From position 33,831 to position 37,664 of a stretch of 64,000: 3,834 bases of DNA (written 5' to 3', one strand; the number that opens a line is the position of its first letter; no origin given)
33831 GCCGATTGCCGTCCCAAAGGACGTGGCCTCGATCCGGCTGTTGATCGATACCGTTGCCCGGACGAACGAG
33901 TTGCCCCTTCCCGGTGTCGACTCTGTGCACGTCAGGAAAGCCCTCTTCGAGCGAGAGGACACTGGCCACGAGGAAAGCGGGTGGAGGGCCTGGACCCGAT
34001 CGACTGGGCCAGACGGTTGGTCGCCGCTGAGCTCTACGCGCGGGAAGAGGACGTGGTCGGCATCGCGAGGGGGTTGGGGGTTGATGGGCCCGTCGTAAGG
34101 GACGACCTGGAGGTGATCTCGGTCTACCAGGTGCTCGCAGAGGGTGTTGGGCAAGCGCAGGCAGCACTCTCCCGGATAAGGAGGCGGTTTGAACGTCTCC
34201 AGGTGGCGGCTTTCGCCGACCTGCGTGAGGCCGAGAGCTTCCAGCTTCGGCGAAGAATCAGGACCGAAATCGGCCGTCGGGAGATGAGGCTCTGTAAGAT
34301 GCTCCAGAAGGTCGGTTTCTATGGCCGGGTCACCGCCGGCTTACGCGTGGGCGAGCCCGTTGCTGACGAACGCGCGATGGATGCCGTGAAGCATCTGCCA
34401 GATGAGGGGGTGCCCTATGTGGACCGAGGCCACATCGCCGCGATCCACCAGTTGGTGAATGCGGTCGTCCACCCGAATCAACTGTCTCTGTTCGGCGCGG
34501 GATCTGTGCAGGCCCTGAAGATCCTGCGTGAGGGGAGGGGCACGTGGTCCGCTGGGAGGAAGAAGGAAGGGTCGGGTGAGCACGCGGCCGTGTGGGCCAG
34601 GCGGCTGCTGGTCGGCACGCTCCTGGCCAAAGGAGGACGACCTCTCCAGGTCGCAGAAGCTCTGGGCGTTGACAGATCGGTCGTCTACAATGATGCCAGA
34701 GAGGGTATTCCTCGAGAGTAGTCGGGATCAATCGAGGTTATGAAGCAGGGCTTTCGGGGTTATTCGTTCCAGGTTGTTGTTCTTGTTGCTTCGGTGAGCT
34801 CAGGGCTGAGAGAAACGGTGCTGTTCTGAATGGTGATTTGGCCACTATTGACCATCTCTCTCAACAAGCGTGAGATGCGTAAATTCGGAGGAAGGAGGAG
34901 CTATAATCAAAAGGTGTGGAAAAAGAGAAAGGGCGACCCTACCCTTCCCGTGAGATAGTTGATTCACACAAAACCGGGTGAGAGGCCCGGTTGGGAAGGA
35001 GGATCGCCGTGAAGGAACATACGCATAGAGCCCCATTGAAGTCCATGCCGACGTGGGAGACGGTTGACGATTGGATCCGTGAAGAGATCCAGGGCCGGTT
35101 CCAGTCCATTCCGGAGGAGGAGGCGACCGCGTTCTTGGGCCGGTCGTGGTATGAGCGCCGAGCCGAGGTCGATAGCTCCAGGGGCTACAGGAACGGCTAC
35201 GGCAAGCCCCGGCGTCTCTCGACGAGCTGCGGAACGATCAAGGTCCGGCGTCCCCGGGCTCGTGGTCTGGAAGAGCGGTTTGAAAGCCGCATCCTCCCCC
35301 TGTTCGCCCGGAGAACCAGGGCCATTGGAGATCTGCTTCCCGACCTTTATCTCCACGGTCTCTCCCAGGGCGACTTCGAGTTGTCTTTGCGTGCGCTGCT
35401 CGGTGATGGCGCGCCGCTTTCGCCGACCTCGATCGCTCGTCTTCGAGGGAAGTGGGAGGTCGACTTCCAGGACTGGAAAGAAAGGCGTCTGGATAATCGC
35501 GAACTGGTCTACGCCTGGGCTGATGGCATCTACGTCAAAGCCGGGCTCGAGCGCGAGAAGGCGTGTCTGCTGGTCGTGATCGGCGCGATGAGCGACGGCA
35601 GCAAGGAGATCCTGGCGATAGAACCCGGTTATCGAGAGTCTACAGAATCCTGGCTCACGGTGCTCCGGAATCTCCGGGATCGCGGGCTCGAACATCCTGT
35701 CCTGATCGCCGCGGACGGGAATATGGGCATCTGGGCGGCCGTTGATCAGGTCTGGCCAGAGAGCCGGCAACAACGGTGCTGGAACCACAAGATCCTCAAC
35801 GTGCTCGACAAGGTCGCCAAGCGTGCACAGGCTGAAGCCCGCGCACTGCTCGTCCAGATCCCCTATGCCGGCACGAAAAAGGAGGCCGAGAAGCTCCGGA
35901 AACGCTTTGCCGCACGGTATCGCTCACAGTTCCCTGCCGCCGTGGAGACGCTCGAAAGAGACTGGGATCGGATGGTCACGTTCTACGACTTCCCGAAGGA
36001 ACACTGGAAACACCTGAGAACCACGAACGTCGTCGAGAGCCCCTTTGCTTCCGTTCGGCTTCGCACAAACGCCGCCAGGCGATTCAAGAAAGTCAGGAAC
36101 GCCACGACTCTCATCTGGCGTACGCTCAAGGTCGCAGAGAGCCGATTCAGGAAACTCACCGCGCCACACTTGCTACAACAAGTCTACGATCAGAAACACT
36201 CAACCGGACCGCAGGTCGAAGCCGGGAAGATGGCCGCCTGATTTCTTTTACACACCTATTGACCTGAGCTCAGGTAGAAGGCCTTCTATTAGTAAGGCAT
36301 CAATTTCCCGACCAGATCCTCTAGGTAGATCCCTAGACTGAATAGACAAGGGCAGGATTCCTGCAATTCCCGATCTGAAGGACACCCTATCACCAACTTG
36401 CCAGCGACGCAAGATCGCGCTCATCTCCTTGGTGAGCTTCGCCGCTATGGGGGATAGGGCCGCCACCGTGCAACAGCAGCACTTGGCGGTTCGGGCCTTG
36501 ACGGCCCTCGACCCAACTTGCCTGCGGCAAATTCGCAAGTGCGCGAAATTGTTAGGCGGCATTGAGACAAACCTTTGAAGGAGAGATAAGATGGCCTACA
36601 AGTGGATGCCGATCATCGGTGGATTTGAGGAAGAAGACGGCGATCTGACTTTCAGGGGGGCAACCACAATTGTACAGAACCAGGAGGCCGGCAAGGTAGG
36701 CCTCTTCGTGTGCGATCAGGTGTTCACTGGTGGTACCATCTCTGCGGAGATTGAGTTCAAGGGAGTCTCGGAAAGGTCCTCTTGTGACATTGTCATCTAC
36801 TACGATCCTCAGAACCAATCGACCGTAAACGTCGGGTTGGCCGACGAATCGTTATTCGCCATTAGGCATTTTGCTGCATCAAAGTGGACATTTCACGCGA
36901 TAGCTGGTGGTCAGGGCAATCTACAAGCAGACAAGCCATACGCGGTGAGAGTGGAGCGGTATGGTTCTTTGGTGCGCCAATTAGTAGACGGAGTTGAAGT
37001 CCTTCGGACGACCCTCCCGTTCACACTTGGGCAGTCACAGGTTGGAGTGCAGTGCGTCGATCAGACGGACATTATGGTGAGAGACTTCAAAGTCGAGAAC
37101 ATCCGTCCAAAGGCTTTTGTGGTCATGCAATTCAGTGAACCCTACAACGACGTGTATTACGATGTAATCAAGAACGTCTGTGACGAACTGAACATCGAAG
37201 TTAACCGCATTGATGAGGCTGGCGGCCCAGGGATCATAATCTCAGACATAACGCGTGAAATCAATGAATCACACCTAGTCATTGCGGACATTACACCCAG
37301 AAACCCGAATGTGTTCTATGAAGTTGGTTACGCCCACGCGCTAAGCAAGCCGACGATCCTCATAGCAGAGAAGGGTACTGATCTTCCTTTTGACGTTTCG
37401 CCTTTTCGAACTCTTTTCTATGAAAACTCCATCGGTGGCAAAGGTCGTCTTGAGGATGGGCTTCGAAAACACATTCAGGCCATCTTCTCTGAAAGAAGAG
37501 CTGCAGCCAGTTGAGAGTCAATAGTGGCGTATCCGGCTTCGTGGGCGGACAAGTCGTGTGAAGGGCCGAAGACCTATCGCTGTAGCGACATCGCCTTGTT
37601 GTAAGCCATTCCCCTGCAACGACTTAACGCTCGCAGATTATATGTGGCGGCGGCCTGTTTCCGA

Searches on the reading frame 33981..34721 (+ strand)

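Call 6: search_protein_families(library=ncbifam, proteins=[window:33981-34721:+], max_evalue=0.01)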
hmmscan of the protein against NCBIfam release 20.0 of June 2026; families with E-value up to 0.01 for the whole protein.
window:33981-34721:+ (246 aa): 0 families

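Call 7: search_protein_families(library=pfam, proteins=[window:33981-34721:+], max_evalue=0.01)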
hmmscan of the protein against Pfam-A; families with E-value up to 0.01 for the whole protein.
window:33981-34721:+ (246 aa): 1 family
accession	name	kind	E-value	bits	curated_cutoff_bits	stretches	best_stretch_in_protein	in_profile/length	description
PF13384.12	HTH_23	-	0.00014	22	24.6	1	205-237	4-36/50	Homeodomain-like domain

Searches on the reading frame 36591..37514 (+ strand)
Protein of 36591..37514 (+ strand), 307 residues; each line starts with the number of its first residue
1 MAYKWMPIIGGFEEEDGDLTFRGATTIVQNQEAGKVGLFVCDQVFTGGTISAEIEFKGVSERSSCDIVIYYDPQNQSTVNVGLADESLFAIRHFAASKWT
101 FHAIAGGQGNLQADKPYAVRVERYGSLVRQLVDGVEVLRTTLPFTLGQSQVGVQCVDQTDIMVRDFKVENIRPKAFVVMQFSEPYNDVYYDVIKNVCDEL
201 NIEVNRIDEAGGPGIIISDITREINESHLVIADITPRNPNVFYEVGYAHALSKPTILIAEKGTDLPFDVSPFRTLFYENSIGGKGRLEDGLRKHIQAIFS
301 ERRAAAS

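Call 6: search_protein_families(library=ncbifam, proteins=[window:36591-37514:+], max_evalue=0.01)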
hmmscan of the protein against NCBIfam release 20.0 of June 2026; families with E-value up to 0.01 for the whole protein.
window:36591-37514:+ (307 aa): 0 families

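Call 7: search_protein_families(library=pfam, proteins=[window:36591-37514:+], max_evalue=0.01)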
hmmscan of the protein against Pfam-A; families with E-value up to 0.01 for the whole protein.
window:36591-37514:+ (307 aa): 1 family
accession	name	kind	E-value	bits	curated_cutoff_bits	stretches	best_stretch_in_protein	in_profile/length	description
PF05014.21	Nuc_deoxyrib_tr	-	8.7e-05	23.1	28.8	1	218-264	54-102/117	Nucleoside 2-deoxyribosyltransferase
